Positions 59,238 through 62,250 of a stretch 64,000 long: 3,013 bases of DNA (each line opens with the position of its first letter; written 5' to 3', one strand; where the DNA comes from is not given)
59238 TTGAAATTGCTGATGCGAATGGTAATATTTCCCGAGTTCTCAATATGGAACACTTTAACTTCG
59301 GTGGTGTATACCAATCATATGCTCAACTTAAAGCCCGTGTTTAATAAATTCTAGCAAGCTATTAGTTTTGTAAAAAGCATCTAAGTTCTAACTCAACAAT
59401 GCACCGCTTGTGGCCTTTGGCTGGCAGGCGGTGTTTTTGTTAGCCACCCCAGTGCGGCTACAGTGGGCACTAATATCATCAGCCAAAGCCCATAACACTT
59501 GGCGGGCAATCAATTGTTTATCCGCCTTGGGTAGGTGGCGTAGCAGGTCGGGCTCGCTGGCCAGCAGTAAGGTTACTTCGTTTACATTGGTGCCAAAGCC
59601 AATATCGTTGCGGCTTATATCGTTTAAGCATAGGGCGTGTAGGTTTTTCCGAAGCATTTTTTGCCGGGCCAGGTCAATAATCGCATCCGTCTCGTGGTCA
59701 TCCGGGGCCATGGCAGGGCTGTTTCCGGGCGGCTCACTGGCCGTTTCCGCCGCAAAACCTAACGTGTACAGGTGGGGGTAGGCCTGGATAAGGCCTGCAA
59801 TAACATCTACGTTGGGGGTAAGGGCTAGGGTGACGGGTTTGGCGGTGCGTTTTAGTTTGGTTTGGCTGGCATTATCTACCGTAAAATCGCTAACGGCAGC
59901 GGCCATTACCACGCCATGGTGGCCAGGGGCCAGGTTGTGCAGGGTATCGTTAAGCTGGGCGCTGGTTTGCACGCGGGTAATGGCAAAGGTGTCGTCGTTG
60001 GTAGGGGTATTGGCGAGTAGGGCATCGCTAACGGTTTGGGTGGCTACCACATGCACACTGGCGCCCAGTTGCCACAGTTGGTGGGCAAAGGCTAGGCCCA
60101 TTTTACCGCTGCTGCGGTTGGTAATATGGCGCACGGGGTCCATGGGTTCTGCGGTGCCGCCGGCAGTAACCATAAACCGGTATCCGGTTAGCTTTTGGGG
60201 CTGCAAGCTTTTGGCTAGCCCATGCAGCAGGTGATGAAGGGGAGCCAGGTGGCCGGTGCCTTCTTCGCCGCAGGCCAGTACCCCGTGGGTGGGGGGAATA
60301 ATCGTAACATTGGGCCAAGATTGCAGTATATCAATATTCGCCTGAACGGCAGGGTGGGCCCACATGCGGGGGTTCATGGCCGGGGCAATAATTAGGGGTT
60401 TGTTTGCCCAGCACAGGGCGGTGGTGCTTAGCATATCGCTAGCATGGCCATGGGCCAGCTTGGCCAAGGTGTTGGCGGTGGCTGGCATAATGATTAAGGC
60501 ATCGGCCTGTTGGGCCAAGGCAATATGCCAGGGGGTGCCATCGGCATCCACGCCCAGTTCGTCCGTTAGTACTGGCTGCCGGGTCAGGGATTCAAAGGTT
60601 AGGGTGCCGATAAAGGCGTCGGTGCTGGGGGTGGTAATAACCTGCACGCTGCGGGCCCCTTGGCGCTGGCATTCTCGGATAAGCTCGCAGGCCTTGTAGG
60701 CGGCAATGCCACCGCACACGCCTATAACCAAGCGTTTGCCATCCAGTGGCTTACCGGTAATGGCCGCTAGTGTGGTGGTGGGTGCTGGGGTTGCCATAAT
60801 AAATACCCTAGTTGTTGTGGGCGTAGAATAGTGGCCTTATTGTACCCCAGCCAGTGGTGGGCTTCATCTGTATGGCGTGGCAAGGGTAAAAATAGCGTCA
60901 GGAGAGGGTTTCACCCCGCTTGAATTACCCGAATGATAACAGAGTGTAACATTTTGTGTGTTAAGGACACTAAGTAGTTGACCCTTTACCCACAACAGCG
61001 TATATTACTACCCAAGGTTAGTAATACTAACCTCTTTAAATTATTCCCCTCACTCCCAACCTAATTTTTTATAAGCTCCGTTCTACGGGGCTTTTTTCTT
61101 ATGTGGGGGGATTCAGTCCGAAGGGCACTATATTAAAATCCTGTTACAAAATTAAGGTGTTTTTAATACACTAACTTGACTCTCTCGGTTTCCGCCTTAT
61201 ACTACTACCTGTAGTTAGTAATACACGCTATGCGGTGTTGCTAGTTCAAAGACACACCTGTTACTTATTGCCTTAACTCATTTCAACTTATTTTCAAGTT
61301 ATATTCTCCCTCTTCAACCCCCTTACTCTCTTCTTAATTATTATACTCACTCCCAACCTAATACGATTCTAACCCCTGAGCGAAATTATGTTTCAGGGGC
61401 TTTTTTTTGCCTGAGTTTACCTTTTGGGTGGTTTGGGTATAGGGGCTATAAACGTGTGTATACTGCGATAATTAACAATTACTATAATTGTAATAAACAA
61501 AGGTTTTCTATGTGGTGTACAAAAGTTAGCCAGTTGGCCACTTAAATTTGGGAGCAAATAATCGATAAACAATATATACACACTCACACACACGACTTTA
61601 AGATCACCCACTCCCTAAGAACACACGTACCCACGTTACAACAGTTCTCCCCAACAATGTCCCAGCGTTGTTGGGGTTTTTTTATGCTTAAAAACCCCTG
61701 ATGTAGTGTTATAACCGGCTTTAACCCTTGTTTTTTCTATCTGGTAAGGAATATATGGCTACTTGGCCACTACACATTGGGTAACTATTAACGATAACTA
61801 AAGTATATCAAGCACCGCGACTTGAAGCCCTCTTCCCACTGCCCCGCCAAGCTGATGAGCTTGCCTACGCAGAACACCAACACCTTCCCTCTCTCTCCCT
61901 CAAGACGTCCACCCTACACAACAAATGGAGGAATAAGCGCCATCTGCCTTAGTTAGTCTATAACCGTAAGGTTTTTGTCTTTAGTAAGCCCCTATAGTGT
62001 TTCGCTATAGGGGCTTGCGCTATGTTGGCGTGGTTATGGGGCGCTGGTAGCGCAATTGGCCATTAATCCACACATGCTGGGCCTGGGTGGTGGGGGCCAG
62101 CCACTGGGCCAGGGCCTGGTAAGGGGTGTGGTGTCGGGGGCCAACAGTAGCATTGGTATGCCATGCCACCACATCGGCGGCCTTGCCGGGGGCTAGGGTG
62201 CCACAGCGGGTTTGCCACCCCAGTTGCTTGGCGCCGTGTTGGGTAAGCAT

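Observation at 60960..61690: Three tandem, same-strand sRNA-like transcription units with a shared C-rich ACUCCC motif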

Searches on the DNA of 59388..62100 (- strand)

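Call 4: search_rna_families(source=window, start=60700, end=62100, threshold=evalue, max_evalue=10, show_alignments=3)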
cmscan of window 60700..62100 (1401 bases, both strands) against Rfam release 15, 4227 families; matches with E-value up to 10: 11.
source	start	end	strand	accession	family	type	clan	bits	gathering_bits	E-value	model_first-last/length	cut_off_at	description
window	61955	62022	+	RF00042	CopA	Gene; antisense;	-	28.8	60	0.011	1-92/92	no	CopA-like RNA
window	61007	61099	+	RF00022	GcvB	Gene;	-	24.9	42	0.0045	1-204/204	no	GcvB RNA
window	61645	61688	-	RF02416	TCV_H4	Cis-reg;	-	19.4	50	2.2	1-51/51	no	Turnip crinkle virus 3'UTR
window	61626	61685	+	RF02676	Esr41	Gene; sRNA;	-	16.8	102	3.4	1-74/74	no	Enterohemorrhagic E. coli sRNA 41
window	61344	61407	+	RF02399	NsiR1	Gene; sRNA;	-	15.9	39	4.5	1-60/60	no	Nitrogen stress-induced RNA 1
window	61071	61104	+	RF00489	ctRNA_p42d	Gene; antisense;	-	15.8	50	4.9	1-46/46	no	ctRNA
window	61625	61684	+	RF02399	NsiR1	Gene; sRNA;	-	15.3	39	6.2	1-60/60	no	Nitrogen stress-induced RNA 1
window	61604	61685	+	RF02837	anti-hemB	Gene; sRNA;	-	14.9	49.5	2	1-81/81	no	Burkholderia RNA 7 (anti-hemB)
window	61073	61142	-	RF02236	asX2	Gene; sRNA;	-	14.8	70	7.3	1-87/87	no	Xanthomonas sRNA asX2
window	61991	62039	-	RF00184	PVX_3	Cis-reg;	-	14.2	42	5.5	1-54/54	no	Potato virus X cis-acting regulatory element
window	61466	61582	+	RF02709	TeloSII_ncR43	Gene; sRNA;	-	14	298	1.4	1-277/277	no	TeloSII non coding RNA 43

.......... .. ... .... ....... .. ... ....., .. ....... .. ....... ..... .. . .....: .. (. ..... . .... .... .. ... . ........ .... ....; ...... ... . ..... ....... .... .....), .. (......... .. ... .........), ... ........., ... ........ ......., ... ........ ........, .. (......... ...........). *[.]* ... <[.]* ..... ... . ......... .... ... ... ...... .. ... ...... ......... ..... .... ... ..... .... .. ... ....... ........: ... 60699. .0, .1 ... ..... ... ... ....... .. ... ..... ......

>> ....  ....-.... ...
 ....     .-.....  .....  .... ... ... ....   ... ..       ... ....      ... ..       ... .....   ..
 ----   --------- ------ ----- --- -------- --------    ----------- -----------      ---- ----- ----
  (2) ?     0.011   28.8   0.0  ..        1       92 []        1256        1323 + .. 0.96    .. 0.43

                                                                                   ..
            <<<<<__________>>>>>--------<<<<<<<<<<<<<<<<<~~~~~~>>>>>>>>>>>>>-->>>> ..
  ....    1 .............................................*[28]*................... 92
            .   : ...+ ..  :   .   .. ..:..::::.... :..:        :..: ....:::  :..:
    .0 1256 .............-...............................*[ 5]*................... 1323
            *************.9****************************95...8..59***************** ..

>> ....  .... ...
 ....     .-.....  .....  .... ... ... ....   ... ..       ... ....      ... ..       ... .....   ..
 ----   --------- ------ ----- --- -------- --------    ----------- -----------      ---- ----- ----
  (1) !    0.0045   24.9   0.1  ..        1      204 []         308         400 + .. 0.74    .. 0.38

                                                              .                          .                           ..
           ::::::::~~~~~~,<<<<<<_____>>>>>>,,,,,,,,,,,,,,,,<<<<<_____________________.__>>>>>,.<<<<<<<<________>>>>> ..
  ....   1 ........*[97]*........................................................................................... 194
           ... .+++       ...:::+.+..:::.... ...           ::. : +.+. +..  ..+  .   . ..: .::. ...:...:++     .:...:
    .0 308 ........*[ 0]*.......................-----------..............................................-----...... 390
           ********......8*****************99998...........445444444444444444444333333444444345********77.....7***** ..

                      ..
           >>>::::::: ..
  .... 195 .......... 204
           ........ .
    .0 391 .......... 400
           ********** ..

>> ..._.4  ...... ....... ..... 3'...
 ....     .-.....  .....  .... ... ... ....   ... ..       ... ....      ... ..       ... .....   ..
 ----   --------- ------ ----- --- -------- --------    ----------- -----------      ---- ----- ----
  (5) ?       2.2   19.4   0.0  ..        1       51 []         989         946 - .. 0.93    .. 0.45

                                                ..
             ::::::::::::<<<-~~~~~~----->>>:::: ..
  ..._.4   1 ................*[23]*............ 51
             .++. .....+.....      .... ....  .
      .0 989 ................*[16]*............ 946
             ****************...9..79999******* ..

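Call 44: search_rna_families(sources=[L083, L085, L087, L082], threshold=gathering)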
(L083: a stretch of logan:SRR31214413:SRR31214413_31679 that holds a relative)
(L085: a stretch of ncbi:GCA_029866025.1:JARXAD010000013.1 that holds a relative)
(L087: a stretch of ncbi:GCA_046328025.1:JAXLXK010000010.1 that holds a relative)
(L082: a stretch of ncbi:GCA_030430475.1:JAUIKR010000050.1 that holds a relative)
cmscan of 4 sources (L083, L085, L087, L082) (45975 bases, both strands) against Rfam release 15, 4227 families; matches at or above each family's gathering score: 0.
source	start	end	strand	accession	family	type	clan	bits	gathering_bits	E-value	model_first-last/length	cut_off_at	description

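Call 74: build_rna_model(alignment_id=A5, structure=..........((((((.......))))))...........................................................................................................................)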
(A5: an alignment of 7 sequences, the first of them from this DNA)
Model R1 built from alignment A5 (7 sequences, 152 columns); structure: as given.
model positions 113; base pairs 6; branch points 0; effective number of sequences 3.01; information 0.59 bits per position. Calibrated on 0.2 Mb of random sequence (short: E-values are rough).
structure used (alignment columns):
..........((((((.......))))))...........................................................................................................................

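Call 75: search_with_rna_model(model_id=R1, sources=[window, L082, L083, L084, L085, L086, L087, L128, L129, L130, L002, L003, L004, L005, L006, L007, L008, L009, L010, L011, L012, L013, L014, L015, L016, L017, L018, L019, L020, L021, L022, L023, L024, L025, L026, L027, L028, L029, L030, L031, L032, L033, L034, L035, L036, L037, L038, L039, L040, L041, L042, L043, L044, L045, L046, L047, L048, L049, L050, L051, L052, L053, L054, L055, L056, L057, L058, L059, L060, L061, L062, L063, L064, L065, L066, L067, L068, L069, L070, L071, L072, L073, L074, L075, L076, L077, L078, L079, L080, L081, L089, L111], max_evalue=10)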
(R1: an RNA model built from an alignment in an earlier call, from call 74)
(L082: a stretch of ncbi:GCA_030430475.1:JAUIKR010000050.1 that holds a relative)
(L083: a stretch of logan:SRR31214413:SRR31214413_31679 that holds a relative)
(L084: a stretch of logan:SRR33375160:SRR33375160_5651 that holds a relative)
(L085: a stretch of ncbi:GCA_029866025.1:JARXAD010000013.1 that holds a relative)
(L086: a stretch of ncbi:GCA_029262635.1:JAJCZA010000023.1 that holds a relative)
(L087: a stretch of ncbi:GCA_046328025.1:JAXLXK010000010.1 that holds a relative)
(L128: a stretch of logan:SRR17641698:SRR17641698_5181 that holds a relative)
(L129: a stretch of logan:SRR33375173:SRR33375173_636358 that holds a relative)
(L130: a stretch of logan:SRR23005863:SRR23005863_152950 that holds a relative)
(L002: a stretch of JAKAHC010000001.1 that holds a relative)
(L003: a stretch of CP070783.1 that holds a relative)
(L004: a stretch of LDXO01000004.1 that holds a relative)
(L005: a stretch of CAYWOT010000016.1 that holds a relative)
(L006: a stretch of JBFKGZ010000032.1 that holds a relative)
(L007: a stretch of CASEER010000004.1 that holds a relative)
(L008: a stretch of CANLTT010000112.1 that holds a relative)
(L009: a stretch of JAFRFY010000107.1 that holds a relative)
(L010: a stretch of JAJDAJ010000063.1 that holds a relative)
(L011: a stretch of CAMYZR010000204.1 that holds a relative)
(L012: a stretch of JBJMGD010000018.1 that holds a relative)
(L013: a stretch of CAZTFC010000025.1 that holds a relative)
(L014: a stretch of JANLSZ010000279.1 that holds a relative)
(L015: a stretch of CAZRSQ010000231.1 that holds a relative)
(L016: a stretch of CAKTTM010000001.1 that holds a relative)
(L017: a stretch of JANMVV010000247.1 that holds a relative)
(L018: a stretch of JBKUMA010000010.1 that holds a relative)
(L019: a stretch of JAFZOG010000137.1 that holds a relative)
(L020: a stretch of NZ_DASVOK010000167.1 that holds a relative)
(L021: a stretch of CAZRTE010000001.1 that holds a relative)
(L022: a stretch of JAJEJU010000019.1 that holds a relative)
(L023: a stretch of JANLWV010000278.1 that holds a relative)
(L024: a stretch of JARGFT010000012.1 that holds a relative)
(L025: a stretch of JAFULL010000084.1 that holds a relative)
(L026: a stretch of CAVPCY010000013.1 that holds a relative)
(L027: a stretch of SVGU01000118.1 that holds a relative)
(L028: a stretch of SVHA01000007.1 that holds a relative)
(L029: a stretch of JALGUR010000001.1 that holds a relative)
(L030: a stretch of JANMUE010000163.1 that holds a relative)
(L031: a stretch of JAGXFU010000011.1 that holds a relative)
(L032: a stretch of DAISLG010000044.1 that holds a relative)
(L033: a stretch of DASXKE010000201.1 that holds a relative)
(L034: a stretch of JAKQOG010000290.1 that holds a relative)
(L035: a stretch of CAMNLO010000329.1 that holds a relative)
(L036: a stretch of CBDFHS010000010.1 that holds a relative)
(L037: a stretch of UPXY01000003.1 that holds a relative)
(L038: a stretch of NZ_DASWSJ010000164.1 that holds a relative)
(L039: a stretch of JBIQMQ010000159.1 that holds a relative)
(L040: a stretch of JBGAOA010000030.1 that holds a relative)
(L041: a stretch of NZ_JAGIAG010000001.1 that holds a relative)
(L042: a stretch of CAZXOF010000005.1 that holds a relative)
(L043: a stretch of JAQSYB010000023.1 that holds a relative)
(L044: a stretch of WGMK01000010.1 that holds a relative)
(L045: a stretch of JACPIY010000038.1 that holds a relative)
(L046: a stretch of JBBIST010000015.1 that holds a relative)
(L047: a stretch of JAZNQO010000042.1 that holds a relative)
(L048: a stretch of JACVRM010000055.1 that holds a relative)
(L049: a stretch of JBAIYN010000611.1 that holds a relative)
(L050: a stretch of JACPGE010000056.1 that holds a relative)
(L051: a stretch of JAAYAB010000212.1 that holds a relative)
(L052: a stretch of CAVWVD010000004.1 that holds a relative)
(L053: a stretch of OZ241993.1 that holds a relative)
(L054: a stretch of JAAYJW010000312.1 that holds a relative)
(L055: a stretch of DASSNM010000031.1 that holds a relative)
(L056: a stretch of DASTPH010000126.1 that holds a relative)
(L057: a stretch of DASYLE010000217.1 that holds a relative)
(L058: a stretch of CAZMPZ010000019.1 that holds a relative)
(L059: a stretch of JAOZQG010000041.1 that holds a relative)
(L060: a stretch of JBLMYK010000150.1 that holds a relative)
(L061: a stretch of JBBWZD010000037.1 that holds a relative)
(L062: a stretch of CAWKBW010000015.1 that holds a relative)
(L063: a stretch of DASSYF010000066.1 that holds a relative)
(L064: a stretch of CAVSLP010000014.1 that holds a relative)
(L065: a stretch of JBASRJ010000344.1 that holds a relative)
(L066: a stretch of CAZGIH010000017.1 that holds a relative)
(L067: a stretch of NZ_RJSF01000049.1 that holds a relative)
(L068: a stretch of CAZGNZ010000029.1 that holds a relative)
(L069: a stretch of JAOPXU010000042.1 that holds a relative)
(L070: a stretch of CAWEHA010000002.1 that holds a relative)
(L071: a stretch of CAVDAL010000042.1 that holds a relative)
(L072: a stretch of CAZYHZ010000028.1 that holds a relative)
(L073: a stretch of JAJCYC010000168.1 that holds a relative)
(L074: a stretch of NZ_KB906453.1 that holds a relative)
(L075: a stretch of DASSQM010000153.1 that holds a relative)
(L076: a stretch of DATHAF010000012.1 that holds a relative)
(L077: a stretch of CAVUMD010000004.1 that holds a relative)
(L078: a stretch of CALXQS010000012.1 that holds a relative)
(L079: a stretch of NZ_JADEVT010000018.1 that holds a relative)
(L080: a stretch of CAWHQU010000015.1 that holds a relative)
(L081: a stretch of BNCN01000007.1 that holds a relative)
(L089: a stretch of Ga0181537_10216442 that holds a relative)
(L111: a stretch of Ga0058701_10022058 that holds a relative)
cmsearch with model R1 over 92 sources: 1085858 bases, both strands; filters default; matches with E-value up to 10: 19.
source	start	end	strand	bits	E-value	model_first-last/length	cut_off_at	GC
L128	3068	3176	-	102.5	7.2e-21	1-113/113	no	0.39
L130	2178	2287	-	97.2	1.4e-19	1-113/113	no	0.41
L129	1010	1155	-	90.3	6.2e-18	1-113/113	no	0.38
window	61007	61098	+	83.6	2.5e-16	1-113/113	no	0.38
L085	5828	5973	-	76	1.7e-14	1-113/113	no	0.38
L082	538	630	-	75.4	2.3e-14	1-113/113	no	0.42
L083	5727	5827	-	72.8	1e-13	1-113/113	no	0.4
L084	5727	5827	-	72.8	1e-13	1-113/113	no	0.4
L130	2401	2498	-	61.6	4.8e-11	1-113/113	no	0.43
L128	3403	3526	-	57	6.3e-10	1-113/113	no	0.44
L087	5723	5859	-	48.6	6.3e-08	1-113/113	no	0.39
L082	204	294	-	42.3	2.1e-06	1-113/113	no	0.36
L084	5481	5625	-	39.2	1.2e-05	1-113/113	no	0.32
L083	5482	5626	-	38.8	1.4e-05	1-113/113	no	0.32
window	61325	61407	+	32.4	0.00049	1-113/113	no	0.36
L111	4489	4562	+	22.8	0.1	1-113/113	no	0.45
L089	35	102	-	21.9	0.17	11-87/113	no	0.44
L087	5492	5622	-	21.5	0.21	1-113/113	no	0.39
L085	5482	5618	-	15.8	4.8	1-113/113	no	0.44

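Call 83: search_rna_families(source=L087, start=5400, end=5950, threshold=evalue, max_evalue=10, show_alignments=2)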
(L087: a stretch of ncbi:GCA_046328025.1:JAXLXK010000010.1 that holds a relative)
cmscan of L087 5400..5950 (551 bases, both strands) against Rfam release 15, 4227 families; matches with E-value up to 10: 0.
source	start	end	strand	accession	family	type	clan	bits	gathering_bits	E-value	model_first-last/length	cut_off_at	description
